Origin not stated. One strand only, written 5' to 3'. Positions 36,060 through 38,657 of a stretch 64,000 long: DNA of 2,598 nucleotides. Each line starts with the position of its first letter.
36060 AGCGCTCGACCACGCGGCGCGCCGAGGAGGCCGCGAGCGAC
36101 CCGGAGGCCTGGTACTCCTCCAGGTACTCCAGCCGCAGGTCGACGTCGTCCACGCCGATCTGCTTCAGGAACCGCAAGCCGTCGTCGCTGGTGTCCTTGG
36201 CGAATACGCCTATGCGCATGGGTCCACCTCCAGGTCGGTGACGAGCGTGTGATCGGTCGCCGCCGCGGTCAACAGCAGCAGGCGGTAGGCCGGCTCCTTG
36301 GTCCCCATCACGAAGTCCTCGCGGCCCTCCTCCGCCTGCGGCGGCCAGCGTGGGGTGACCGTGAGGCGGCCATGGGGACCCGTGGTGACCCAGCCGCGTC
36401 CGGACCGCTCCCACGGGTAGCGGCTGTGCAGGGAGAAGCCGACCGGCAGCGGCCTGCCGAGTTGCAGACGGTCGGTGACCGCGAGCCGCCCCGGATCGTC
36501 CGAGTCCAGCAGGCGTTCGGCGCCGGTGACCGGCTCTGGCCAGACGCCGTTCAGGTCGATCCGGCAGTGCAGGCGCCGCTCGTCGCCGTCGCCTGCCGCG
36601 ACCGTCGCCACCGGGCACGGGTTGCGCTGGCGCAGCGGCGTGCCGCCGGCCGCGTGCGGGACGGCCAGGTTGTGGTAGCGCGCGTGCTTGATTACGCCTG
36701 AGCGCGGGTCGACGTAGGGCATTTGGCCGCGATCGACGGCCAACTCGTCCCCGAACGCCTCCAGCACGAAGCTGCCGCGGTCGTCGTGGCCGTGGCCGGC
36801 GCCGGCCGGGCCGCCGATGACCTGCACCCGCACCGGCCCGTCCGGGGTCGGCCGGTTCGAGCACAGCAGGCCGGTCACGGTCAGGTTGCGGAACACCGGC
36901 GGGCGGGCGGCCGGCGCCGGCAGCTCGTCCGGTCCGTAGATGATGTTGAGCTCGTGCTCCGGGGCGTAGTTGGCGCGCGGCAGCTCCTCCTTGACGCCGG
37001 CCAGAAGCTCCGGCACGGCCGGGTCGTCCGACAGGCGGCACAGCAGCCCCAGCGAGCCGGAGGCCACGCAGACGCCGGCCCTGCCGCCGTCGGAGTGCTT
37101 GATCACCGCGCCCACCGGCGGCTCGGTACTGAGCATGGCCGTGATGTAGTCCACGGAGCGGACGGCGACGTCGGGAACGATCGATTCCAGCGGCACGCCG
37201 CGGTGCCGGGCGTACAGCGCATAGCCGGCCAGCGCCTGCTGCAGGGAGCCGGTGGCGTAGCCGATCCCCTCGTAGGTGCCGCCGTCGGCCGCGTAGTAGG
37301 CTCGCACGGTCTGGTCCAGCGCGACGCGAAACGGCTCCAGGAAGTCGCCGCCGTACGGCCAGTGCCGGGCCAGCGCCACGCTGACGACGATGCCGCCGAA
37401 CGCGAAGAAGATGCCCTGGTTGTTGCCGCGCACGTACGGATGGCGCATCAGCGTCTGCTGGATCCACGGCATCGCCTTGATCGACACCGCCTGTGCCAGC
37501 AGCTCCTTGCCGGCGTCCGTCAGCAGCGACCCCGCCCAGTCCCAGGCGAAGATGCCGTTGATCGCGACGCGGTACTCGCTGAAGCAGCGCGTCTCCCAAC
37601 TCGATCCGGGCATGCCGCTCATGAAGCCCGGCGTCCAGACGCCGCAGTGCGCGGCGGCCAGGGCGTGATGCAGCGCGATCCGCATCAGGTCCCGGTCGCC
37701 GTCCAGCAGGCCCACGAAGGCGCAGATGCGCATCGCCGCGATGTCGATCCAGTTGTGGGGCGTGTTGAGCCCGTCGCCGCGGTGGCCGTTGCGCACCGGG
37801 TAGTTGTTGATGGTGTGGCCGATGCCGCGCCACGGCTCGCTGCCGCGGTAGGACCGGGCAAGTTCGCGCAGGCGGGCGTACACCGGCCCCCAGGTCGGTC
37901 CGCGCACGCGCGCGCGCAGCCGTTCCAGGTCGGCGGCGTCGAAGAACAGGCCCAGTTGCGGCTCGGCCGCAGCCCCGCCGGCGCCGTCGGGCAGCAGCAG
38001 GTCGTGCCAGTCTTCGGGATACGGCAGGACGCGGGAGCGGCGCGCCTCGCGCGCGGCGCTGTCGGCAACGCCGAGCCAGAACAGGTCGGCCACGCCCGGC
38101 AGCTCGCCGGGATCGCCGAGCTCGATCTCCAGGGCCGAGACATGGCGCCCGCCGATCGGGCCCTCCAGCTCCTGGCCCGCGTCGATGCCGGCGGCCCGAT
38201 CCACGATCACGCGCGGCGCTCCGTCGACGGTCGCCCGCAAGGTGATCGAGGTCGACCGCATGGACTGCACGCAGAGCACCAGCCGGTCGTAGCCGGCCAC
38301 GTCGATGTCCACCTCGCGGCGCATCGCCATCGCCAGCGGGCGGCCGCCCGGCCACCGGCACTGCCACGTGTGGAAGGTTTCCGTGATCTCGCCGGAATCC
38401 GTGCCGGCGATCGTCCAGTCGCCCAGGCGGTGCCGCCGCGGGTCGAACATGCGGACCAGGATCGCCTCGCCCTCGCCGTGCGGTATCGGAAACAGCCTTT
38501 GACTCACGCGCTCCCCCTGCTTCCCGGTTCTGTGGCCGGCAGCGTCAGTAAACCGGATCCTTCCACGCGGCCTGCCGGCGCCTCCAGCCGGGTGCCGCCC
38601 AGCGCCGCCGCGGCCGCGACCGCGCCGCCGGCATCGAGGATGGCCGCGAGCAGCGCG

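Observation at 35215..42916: Stop/start-coupled five-gene operon: orphan protein, enolase-family enzyme, two cytoplasmic heparinase II/III-like paralogues, UxuA-like enzyme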

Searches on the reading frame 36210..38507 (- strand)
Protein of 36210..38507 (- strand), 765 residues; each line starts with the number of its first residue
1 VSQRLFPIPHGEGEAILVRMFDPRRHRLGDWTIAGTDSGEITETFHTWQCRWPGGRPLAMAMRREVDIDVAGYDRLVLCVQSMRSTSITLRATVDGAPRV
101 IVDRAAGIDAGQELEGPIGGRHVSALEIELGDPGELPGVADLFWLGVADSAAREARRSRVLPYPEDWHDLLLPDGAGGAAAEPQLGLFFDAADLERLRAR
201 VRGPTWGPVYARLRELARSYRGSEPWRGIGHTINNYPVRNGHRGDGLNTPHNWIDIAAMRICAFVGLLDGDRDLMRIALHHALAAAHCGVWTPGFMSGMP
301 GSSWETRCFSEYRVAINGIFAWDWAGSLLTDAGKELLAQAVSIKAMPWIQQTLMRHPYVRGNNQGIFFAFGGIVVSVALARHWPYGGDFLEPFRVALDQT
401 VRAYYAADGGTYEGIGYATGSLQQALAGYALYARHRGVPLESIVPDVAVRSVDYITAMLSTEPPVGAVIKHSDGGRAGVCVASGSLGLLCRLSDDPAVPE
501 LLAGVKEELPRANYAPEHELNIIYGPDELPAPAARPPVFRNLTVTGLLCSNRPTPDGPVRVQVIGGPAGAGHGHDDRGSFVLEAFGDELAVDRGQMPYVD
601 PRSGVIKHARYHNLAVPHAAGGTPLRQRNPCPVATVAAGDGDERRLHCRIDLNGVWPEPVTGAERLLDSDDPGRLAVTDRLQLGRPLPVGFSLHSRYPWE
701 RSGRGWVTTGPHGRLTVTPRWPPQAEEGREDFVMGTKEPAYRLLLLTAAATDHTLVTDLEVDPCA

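Call 4: search_protein_families(library=pfam, proteins=[window:36210-38507:-], max_evalue=0.1)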
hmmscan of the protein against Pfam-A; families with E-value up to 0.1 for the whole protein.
window:36210-38507:- (765 aa): 1 family
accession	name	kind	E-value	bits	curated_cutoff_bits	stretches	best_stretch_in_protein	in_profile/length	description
PF07940.18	Hepar_II_III_C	-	0.0011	19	24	1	559-601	22-68/237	Heparinase II/III-like, C-terminal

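Call 5: search_protein_families(library=ncbifam, proteins=[window:36210-38507:-], max_evalue=0.1)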
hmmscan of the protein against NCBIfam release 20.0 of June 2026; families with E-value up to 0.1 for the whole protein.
window:36210-38507:- (765 aa): 0 families

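Call 8: search_solved_structures(query=window:36210-38507:-, max_evalue=10, show_alignments=2)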
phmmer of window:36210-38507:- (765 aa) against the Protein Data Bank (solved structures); distinct sequences matched with E-value up to 10: 2.
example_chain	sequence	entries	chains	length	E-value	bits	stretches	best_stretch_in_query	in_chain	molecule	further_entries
8khv_A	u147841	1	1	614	0.031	15.8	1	555-602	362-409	Heparinase II/III-like protein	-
8khw_A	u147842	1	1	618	0.28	12.6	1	526-601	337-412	DUF4962 domain-containing protein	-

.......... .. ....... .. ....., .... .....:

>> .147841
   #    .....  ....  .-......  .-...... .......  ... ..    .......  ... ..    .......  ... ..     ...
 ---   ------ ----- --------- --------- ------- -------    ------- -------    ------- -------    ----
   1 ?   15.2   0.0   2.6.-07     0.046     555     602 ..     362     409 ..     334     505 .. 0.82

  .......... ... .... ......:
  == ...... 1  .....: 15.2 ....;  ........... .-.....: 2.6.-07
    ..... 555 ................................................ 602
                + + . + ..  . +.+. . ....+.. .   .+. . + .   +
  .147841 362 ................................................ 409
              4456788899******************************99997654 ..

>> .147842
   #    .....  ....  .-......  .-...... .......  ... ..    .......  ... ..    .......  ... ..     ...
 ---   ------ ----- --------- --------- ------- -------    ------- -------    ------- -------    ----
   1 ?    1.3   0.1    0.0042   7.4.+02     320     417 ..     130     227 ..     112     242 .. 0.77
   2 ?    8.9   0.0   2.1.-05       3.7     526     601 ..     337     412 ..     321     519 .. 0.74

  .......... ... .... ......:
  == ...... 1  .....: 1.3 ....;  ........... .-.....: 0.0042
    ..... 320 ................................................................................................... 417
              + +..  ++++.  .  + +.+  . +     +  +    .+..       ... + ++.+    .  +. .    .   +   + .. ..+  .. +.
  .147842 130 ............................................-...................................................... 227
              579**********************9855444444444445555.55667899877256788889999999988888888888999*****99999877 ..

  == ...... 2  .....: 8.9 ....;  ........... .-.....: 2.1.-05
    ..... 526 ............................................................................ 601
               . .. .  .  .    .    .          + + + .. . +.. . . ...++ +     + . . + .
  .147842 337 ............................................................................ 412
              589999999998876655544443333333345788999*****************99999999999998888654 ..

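Call 10: find_homologous_proteins(query=window:36210-38507:-, max_evalue=0.001)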
Query window:36210-38507:- (765 aa): 48 proteins with E <= 0.001 among 8000 candidates.
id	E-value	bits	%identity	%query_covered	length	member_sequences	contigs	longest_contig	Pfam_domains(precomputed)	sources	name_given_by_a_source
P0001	0.0e+0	1738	97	100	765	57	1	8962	-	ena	-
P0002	0.0e+0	1508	84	100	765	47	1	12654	-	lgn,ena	-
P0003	0.0e+0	1499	83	100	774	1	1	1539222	-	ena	-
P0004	0.0e+0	1484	84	99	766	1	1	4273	-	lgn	-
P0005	0.0e+0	1483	84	99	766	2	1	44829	-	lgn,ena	-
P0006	0.0e+0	1481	84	99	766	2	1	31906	-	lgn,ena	-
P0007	0.0e+0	1477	83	99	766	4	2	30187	-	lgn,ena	-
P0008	0.0e+0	1476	83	99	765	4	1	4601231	-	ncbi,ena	-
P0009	0.0e+0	1475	84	99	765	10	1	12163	-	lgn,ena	-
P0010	0.0e+0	1185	100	67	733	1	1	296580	-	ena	-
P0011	0.0e+0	1167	66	99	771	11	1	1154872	-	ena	-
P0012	0.0e+0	1166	66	99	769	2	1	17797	-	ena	-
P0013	0.0e+0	1115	64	100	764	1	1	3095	PF07940.19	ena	-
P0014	0.0e+0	1058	70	83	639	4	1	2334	-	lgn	-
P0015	3.0e-295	1000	58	100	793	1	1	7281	PF07940.19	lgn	-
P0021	5.0e-257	873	51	99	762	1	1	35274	PF07940.19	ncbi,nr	ncbi:heparinase II/III family protein [bacterium AH-315-E10]|nr:heparinase II/III family protein [ba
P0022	4.1e-250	851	53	100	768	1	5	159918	PF07940.19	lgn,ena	-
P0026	2.5e-225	769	49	99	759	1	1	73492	-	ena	-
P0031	1.4e-216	740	47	99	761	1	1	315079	-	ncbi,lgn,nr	ncbi:MAG: heparinase II/III family protein [Planctomycetes bacterium]|nr:heparinase II/III family pr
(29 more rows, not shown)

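Call 11: find_encoding_contigs(protein=P0031, flank=10000, max_places=2)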
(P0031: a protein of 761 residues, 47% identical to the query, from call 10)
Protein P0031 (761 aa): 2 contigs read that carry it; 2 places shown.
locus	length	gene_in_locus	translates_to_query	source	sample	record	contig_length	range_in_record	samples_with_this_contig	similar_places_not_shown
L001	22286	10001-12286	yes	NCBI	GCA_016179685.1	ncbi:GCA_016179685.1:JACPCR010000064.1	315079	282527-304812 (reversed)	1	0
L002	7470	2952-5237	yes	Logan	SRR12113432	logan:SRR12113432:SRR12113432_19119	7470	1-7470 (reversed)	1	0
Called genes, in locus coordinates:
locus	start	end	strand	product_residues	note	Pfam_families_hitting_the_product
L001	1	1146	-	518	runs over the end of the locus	PF00890:FAD_binding_2 (weak), PF01134:GIDA (weak), PF07992:Pyr_redox_2 (faint), PF12831:FAD_oxidored, PF13450:NAD_binding_8 (weak)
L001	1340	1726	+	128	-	PF12836:HHH_3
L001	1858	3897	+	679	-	PF04851:ResIII, PF17757:UvrB_inter, PF27431:UvrB_3rd, PF00271:Helicase_C, PF12344:UvrB, PF02151:UVR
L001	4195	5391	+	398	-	PF01208:URO-D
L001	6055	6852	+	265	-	-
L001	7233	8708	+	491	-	-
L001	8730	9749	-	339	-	PF14281:PDDEXK_4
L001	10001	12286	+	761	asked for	-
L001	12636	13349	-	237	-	PF13476:AAA_23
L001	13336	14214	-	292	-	PF11867:T1RH-like_C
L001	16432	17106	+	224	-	-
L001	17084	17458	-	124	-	-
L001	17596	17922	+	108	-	-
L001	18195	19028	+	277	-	PF05721:PhyH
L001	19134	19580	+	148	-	PF13635:DUF4143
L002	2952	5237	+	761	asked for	-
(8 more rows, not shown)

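Call 12: find_encoding_contigs(protein=P0021, flank=10000, max_places=2)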
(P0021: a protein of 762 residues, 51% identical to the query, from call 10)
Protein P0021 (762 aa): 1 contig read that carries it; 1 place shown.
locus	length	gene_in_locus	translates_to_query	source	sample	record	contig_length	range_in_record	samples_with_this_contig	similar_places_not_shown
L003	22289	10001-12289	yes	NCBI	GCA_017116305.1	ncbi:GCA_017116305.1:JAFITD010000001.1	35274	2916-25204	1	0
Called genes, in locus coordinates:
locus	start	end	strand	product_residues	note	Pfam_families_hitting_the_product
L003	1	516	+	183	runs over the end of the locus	PF00487:FA_desaturase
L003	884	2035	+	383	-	PF00487:FA_desaturase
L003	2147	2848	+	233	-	PF00392:GntR, PF13412:HTH_24 (faint), PF07729:FCD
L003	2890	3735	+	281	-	-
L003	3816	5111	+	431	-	PF15892:BNR_4, PF13088:BNR_2 (faint)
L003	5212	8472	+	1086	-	PF13620:CarboxypepD_reg (faint)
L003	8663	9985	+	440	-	PF07690:MFS_1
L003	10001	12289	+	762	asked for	PF07940:Hepar_II_III_C (weak)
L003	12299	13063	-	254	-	PF05721:PhyH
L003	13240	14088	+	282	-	PF05721:PhyH (weak)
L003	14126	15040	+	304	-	PF01370:Epimerase, PF04321:RmlD_sub_bind (faint)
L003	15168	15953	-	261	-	PF05721:PhyH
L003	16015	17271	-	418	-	PF01041:DegT_DnrJ_EryC1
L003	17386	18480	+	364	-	PF00392:GntR, PF00532:Peripla_BP_1, PF13377:Peripla_BP_3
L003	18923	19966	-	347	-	PF01263:Aldose_epim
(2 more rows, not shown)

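Call 13: find_encoding_contigs(protein=P0011, flank=10000, max_places=2)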
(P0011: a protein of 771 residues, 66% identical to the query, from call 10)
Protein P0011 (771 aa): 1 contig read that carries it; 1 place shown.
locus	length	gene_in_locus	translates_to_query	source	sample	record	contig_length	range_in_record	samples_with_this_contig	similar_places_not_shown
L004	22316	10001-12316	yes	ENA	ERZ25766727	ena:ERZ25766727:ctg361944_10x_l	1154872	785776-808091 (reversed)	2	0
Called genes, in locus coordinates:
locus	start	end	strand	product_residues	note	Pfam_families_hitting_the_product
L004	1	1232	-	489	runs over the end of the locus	PF07364:DUF1485, PF07171:MlrC_C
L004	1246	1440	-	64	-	-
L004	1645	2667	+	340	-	PF02615:Ldh_2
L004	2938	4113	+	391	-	PF01244:Peptidase_M19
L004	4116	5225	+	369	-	PF01244:Peptidase_M19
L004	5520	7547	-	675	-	PF19313:DUF5916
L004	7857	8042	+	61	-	-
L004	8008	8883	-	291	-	PF05721:PhyH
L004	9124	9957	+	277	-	-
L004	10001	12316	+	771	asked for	-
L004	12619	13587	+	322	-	PF00487:FA_desaturase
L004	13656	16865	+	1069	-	PF00496:SBP_bac_5, PF19300:BPD_transp_1_N (weak), PF00528:BPD_transp_1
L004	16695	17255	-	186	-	-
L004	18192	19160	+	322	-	PF00701:DHDPS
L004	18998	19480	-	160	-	-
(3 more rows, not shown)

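Call 14: find_encoding_contigs(protein=P0008, flank=10000, max_places=2)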
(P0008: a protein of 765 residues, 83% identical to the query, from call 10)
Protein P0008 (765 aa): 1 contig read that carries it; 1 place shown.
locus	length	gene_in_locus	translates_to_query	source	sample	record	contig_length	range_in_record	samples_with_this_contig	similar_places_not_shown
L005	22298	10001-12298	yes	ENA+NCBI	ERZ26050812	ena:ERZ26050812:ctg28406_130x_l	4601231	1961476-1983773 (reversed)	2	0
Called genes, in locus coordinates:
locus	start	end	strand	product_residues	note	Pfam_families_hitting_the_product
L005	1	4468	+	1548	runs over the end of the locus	PF00310:GATase_2, PF04898:Glu_syn_central, PF01645:Glu_synthase, PF01493:GXGXG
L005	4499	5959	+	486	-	PF14691:Fer4_20, PF00070:Pyr_redox (weak), PF01593:Amino_oxidase (weak), PF03486:HI0933_like (faint), PF07992:Pyr_redox_2, PF12831:FAD_oxidored (faint), PF13450:NAD_binding_8, PF13738:Pyr_redox_3 (faint)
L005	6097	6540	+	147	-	-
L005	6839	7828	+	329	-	PF01656:CbiA, PF06564:CBP_BcsQ (weak), PF10609:ParA, PF13614:AAA_31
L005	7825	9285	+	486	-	-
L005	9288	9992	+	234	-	-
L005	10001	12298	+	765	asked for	-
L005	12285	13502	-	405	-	PF01070:FMN_dh, PF00478:IMPDH (weak)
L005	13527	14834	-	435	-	-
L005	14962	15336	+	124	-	PF03330:DPBB_1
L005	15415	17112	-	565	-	-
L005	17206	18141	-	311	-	PF00528:BPD_transp_1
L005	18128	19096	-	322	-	PF00528:BPD_transp_1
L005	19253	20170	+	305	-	PF01261:AP_endonuc_2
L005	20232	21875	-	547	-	PF02776:TPP_enzyme_N, PF00205:TPP_enzyme_M, PF02775:TPP_enzyme_C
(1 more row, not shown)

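Call 15: find_encoding_contigs(protein=P0022, flank=10000, max_places=2)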
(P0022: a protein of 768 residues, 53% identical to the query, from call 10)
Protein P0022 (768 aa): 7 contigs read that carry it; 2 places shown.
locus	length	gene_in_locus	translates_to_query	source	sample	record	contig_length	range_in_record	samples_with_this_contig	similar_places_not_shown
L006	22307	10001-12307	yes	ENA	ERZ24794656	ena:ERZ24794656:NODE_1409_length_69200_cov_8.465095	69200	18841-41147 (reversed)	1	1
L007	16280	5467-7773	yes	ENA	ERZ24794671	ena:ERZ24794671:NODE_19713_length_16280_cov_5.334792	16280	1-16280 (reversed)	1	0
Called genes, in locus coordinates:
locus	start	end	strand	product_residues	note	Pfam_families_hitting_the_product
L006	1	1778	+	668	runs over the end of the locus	PF03169:OPT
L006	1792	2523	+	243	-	PF02463:SMC_N (faint), PF00005:ABC_tran, PF13304:AAA_21 (weak)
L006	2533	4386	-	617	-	-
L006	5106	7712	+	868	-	PF16126:DUF4838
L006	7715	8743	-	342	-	PF01408:GFO_IDH_MocA, PF02894:GFO_IDH_MocA_C, PF22725:GFO_IDH_MocA_C3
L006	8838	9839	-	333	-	-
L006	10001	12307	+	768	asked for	PF07940:Hepar_II_III_C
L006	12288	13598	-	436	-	PF02812:ELFV_dehydrog_N, PF00208:ELFV_dehydrog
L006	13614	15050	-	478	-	PF01266:DAO, PF01593:Amino_oxidase, PF07992:Pyr_redox_2 (faint), PF13450:NAD_binding_8, PF13454:NAD_binding_9 (faint)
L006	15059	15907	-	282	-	-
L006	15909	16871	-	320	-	PF00762:Ferrochelatase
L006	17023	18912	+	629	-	PF12228:DUF3604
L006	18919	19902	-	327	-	PF01208:URO-D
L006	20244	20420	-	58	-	-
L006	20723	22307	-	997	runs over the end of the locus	PF03193:RsgA_GTPase (faint), PF00005:ABC_tran (faint), PF02463:SMC_N (faint), PF13191:AAA_16 (faint), PF13476:AAA_23 (faint), PF13555:AAA_29 (faint), PF17760:UvrA_inter, PF17755:UvrA_DNA-bind, +5 more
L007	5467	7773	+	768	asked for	PF07940:Hepar_II_III_C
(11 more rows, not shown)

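Call 16: find_encoding_contigs(protein=P0026, flank=10000, max_places=2)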
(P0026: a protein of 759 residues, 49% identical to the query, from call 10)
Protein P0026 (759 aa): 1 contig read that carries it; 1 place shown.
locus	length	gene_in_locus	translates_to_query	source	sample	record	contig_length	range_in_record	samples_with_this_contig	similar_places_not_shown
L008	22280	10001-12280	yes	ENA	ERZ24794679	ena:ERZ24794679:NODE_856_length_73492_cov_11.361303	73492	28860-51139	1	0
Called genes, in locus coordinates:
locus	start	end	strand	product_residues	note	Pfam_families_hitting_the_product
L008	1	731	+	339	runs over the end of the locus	PF01370:Epimerase, PF04321:RmlD_sub_bind (weak), PF16363:GDP_Man_Dehyd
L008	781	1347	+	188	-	PF00908:dTDP_sugar_isom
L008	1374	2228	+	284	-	PF01370:Epimerase, PF04321:RmlD_sub_bind, PF16363:GDP_Man_Dehyd, PF07993:NAD_binding_4 (weak)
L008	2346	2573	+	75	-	PF03966:Trm112p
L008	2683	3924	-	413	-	-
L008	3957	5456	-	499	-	PF00884:Sulfatase, PF01663:Phosphodiest (faint), PF16347:SGSH_C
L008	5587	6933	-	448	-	PF01266:DAO (faint), PF12831:FAD_oxidored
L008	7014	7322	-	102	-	-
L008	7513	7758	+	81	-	-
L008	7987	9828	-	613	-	-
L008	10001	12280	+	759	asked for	-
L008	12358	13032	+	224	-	-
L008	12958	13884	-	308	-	PF01040:UbiA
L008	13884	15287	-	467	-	PF13231:PMT_2 (weak)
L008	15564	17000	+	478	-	-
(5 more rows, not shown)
